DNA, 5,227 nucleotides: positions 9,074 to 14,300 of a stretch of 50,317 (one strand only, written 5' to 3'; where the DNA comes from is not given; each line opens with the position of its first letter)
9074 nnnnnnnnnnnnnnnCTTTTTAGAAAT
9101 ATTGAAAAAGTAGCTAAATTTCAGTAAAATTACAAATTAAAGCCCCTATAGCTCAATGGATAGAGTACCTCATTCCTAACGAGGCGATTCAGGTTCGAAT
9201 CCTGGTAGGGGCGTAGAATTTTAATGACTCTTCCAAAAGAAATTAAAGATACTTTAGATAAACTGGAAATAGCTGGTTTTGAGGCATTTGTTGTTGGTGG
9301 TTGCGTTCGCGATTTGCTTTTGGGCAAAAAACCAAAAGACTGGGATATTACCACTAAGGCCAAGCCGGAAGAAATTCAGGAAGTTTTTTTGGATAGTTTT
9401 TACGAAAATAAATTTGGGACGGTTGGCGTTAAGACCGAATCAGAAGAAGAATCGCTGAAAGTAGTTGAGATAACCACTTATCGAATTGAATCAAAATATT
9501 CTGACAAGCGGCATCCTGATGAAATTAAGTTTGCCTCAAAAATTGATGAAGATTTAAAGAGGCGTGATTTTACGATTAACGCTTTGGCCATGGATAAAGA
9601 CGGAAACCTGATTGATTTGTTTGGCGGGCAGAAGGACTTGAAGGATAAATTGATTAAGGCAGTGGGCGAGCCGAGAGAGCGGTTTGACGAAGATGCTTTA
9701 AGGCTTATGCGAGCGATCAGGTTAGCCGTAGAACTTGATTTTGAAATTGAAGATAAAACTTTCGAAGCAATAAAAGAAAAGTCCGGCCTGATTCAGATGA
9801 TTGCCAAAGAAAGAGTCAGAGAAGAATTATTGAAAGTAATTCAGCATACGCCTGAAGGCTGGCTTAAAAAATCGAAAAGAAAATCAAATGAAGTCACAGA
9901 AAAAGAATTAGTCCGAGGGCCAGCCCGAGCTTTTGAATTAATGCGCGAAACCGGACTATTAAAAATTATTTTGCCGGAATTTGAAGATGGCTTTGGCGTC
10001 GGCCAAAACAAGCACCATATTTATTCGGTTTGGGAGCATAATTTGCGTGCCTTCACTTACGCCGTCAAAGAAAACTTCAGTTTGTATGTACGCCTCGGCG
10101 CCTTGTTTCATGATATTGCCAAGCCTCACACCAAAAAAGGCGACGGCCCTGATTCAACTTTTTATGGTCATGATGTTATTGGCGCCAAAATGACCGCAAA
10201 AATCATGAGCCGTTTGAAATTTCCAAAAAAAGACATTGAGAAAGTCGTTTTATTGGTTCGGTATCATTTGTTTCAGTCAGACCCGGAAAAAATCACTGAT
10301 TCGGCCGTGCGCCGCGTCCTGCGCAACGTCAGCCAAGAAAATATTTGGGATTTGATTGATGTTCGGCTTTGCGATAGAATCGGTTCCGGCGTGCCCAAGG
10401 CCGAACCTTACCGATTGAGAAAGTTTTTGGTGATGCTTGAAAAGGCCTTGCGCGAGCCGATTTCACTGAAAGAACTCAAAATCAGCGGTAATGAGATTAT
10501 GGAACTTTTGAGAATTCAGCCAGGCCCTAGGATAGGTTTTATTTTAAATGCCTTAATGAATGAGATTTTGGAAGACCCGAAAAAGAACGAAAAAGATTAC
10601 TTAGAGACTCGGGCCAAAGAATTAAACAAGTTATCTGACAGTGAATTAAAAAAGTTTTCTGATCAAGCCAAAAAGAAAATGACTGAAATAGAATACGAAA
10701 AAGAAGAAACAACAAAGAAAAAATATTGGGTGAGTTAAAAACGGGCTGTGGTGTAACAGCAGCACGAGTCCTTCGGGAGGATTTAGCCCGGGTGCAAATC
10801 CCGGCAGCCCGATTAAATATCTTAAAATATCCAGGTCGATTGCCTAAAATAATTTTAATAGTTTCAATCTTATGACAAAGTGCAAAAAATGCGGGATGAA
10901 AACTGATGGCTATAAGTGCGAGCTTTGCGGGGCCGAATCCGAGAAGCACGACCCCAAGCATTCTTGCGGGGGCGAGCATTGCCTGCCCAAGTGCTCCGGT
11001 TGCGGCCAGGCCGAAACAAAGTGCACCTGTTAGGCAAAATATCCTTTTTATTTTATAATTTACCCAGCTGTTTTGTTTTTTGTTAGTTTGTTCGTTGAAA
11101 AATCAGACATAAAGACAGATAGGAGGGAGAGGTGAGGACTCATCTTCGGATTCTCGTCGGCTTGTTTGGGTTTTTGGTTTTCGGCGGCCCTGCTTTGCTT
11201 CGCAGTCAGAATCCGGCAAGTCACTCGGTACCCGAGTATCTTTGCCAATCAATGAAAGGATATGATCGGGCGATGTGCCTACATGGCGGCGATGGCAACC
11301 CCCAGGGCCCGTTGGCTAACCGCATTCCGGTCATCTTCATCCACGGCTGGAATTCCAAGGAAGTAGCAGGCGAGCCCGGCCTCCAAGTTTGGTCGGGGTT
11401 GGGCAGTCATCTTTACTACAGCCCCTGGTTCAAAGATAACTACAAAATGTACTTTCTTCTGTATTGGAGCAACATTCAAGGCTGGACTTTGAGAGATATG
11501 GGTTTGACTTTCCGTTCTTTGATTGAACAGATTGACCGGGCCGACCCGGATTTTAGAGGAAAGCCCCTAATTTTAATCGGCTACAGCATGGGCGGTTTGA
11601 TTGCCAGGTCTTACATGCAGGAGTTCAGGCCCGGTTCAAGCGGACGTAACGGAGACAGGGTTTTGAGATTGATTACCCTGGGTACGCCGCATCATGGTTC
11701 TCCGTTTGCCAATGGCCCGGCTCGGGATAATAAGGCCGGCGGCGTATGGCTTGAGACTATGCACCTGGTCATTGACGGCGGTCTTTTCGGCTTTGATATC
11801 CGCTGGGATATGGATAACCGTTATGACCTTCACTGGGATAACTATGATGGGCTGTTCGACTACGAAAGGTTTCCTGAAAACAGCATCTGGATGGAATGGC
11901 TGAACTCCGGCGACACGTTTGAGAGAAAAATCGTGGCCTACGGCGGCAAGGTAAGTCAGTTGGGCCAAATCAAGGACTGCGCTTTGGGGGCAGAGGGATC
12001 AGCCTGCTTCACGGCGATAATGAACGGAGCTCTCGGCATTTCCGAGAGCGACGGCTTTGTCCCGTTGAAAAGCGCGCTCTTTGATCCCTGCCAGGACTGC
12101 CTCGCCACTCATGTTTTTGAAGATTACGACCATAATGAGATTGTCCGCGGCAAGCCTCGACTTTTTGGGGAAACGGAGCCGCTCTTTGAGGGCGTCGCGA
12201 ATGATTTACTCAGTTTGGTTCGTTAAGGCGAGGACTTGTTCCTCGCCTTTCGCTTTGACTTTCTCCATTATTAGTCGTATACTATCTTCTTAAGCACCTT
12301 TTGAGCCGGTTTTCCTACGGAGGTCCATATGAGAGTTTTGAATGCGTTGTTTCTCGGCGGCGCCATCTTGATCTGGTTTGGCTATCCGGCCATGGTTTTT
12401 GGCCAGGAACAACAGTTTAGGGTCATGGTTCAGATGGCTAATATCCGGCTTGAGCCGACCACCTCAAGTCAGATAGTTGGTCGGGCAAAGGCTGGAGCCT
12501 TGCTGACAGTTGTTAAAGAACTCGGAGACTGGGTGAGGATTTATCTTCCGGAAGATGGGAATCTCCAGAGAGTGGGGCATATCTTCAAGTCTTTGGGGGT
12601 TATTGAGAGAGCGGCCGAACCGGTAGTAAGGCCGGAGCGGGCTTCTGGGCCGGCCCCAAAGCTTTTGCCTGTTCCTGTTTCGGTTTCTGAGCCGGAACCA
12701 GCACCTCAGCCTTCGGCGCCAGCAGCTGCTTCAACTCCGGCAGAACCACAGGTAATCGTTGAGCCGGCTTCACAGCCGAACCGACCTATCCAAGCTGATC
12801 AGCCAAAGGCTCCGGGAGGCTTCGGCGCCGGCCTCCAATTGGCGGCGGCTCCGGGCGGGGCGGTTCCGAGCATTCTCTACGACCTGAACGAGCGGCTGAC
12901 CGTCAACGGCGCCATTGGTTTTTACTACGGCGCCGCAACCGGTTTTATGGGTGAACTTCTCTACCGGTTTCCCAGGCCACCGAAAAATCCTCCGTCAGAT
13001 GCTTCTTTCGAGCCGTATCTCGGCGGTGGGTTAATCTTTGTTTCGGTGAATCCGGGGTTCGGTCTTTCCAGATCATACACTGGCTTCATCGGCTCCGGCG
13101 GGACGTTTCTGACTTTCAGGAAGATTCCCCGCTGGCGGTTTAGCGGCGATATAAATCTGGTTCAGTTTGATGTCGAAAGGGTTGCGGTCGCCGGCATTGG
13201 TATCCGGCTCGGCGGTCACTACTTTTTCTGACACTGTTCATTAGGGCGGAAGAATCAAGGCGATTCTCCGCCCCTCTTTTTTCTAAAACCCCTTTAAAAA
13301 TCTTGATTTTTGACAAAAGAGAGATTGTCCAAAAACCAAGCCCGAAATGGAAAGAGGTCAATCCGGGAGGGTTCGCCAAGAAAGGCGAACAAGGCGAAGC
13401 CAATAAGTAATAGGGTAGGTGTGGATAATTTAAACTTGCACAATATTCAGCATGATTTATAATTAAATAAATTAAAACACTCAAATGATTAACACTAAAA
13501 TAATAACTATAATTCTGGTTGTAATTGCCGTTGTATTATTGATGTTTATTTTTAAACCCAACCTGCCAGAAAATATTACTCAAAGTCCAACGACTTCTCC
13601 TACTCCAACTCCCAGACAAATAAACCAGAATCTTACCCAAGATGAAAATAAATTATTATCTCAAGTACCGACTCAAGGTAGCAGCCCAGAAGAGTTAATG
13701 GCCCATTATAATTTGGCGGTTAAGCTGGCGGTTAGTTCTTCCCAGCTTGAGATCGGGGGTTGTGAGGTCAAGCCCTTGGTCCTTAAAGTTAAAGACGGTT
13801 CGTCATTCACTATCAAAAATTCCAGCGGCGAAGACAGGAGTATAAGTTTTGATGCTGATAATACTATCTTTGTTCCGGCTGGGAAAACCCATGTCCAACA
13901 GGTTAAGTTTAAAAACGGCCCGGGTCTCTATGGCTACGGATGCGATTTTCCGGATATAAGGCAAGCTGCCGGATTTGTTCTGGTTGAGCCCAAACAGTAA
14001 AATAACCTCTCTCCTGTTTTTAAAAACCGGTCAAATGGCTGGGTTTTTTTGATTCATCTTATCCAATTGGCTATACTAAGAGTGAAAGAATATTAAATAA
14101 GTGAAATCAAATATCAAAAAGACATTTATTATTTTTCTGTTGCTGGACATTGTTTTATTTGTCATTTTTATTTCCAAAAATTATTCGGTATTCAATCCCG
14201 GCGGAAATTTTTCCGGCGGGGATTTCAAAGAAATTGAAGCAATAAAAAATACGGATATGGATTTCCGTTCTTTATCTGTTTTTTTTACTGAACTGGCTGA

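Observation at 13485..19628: Six-gene cluster of unknowns: two cupredoxin-like proteins flanking three tandem Cys/His-rich paralogues and a polytopic membrane protein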

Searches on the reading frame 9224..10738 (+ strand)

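Call 21: search_protein_families(library=pfam, proteins=[window:9224-10738:+], max_evalue=0.01)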
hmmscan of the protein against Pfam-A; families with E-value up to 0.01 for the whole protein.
window:9224-10738:+ (504 aa): 4 families
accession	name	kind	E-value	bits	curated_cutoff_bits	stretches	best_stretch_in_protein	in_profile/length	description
PF01743.26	PolyA_pol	-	7.5e-40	136.6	23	1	21-144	1-125/126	Poly A polymerase head domain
PF12627.12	PolyA_pol_RNAbd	-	1.1e-15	57.5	22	2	172-207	1-36/64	Probable RNA and SrmB- binding site of polymerase A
PF01966.28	HD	-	3e-10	40.8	22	1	270-361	2-93/116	HD domain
PF13735.12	tRNA_NucTran2_2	-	9.8e-08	32.5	27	1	326-461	26-146/149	tRNA nucleotidyltransferase domain 2 putative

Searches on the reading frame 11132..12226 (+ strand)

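Call 21: search_protein_families(library=pfam, proteins=[window:11132-12226:+], max_evalue=0.01)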
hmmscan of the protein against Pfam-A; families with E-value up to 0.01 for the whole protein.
window:11132-12226:+ (364 aa): 9 families
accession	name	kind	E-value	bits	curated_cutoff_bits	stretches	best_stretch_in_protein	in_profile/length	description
PF07819.20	PGAP1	-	6.4e-07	29.8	24.3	1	139-193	86-135/233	PGAP1-like alpha/beta domain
PF00561.26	Abhydrolase_1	-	2.6e-06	27.7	25.8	1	129-198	54-117/245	alpha/beta hydrolase fold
PF02089.21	Palm_thioest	-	5.7e-05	23.4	26.8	1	130-189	61-112/254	Palmitoyl protein thioesterase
PF12146.15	Hydrolase_4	-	0.00017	21.4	27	1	130-165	62-97/239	Serine aminopeptidase, S33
PF02450.21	LCAT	-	0.00064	19.5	21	1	127-191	105-166/392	Lecithin:cholesterol acyltransferase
PF24096.1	DUF7379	-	0.0011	19.4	33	1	130-194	57-119/191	Domain of unknown function (DUF7379)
PF12697.13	Abhydrolase_6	-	0.002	19.3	26.3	1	116-229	46-124/217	Alpha/beta hydrolase family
PF06028.17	DUF915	-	0.0033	17.3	22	0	148-166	107-125/255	Alpha/beta hydrolase of unknown function (DUF915)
PF05057.20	DUF676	-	0.0076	16.2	20.3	1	144-193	78-131/217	Putative serine esterase (DUF676)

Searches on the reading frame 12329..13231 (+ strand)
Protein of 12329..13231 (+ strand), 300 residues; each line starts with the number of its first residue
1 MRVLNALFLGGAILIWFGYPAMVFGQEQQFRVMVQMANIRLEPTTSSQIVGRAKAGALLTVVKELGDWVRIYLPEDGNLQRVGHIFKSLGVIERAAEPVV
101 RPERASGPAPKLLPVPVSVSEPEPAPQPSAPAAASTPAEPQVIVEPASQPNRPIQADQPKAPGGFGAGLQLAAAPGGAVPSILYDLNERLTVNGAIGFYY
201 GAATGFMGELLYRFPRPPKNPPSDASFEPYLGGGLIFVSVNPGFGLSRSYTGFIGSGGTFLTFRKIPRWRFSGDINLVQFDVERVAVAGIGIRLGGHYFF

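Call 21: search_protein_families(library=pfam, proteins=[window:12329-13231:+], max_evalue=0.01)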
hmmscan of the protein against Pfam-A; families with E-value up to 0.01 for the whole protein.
window:12329-13231:+ (300 aa): 2 families
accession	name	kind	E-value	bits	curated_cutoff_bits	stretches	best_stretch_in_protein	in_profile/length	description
PF08239.17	SH3_3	-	5.7e-08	33.3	27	1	37-72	3-39/54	Bacterial SH3 domain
PF06347.19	SH3_4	-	1e-06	28.8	24.1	1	35-71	3-39/56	Bacterial SH3 domain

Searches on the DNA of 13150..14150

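Call 77: search_rna_families(source=window, start=13150, end=14150, threshold=evalue, max_evalue=5)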
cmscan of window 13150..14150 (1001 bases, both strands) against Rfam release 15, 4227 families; matches with E-value up to 5: 2.
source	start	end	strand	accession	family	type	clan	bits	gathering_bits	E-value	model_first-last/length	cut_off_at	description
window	13983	14050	+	RF00512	Leu_leader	Cis-reg; leader;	-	16.8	50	1.4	1-148/148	no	Leucine operon leader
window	13846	13937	-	RF00292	snoTBR5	Gene; snRNA; snoRNA; CD-box;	-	16.6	44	0.6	1-94/94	no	Small nucleolar RNA TBR5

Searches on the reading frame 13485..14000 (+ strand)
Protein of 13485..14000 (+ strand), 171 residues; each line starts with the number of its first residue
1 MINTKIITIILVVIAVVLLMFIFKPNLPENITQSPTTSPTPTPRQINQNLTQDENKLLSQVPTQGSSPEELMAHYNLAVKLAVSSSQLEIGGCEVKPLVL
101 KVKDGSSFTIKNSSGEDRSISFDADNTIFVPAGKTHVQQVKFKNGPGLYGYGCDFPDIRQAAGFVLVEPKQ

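Call 3: search_protein_families(library=pfam, proteins=[window:13485-14000:+], max_evalue=1)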
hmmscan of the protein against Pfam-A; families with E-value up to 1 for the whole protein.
window:13485-14000:+ (171 aa): 4 families
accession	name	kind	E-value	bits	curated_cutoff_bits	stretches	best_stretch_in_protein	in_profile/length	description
PF14899.11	DUF4492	-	0.04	14.3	27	1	5-33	22-50/63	Domain of unknown function (DUF4492)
PF12698.13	ABC2_membrane_3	-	0.045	13.3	31.6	1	6-61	5-63/347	ABC-2 family transporter protein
PF11027.13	DUF2615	-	0.091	13.3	23.4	1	4-44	52-90/104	Protein of unknown function (DUF2615)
PF24146.1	K1-lyase_C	-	0.13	13.2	27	1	97-119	41-63/70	K1 capsule-specific polysaccharide lyase, C-terminal domain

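Call 4: search_protein_families(library=ncbifam, proteins=[window:13485-14000:+], max_evalue=1)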
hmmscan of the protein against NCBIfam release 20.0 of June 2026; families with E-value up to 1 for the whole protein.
window:13485-14000:+ (171 aa): 3 families
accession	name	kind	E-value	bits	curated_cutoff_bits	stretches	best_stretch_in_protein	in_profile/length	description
TIGR01713.1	typeII_sec_gspC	equivalog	0.0013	18.4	101.6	1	6-92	3-87/259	type II secretion system protein GspC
NF011179.0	PRK14584.1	equivalog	0.19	11.8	180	1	5-51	15-61/153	poly-beta-1,6-N-acetyl-D-glucosamine biosynthesis protein PgaD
TIGR01606.1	holin_BlyA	equivalog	0.31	11.1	52.85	1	1-32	13-45/63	BlyA family holin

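Call 20: search_protein_families(library=phrogs, proteins=[window:13485-14000:+], max_evalue=0.1)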
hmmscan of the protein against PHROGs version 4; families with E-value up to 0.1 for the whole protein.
window:13485-14000:+ (171 aa): 0 families

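Call 62: search_solved_structures(query=A4, max_evalue=10)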
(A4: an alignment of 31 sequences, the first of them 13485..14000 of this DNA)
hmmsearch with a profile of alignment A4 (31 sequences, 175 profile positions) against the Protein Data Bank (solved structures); distinct sequences matched with E-value up to 10: 46.
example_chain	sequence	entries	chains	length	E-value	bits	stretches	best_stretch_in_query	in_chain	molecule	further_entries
9cck_A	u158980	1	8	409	0.00012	25.1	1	104-173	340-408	Copper-containing nitrite reductase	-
1pcs_A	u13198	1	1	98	0.00026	24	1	104-173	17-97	PLASTOCYANIN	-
4hcf_A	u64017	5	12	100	0.00062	22.8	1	95-172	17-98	Cupredoxin 1 | Cytochrome B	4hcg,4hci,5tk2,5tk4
1m9w_A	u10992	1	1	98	0.0012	21.8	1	104-173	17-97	plastocyanin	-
5fc9_A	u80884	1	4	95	0.0013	21.7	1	104-174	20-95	Blue (Type 1) copper domain protein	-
1bxu_A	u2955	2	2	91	0.0015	21.6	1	104-173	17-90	PLASTOCYANIN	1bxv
1j5c_A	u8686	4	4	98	0.0015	21.5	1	104-171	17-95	PLASTOCYANIN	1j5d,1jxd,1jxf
2plt_A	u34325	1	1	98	0.002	21.1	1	105-173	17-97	PLASTOCYANIN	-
1pla_A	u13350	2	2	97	0.0043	20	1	104-162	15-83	PLASTOCYANIN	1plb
7zqe_M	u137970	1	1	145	0.0059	19.6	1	105-173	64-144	Plastocyanin, chloroplastic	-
1sf3_A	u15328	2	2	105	0.01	18.8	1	86-173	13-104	Amicyanin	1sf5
6yez_P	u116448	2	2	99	0.011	18.7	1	105-164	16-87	Plastocyanin, chloroplastic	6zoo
4p5r_A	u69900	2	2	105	0.014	18.4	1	86-173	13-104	Amicyanin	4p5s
3ply_A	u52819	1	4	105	0.024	17.6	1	86-173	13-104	Amicyanin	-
2qdv_A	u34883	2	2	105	0.029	17.3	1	86-173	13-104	Amicyanin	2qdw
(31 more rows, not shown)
